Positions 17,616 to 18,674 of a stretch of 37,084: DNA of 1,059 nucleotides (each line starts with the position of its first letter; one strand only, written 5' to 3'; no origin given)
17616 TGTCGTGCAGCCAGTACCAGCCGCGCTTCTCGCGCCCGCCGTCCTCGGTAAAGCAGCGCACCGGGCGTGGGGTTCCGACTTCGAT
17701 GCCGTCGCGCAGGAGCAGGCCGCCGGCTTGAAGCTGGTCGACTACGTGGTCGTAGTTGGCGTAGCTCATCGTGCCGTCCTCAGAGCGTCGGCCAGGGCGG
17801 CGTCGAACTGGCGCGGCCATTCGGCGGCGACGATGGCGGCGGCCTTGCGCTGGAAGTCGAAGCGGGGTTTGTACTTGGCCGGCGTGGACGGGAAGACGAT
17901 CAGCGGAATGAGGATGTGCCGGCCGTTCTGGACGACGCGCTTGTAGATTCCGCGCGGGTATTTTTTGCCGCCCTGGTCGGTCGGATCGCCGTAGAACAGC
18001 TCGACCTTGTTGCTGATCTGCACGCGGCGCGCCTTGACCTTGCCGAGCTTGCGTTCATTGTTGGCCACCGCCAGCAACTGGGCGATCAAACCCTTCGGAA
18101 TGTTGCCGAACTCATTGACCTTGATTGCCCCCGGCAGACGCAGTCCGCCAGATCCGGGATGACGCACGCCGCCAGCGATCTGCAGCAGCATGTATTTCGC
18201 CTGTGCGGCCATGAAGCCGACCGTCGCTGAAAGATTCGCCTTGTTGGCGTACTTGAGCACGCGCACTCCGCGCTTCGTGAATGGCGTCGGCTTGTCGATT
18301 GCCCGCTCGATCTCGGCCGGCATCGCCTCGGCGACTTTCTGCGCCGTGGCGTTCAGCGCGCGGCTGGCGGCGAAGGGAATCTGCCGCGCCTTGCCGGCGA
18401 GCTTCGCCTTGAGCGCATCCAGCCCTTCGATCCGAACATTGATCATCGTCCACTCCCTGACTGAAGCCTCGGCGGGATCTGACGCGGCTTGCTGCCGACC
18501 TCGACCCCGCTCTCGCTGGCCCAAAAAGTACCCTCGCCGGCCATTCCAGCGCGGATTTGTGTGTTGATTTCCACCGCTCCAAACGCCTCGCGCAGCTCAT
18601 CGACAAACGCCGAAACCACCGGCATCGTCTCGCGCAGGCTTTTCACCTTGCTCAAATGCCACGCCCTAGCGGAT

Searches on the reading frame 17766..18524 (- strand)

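Call 14: search_protein_families(library=phrogs, proteins=[window:17766-18524:-], max_evalue=0.00001)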
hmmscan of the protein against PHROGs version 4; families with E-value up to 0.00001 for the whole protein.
window:17766-18524:- (252 aa): 2 families
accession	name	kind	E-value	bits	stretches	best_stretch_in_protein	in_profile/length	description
phrog_1924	-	tail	5.6e-43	148.5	1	27-252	1-237/237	minor tail protein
phrog_27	-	connector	4.2e-07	31.1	1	26-103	9-87/199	tail completion or Neck1 protein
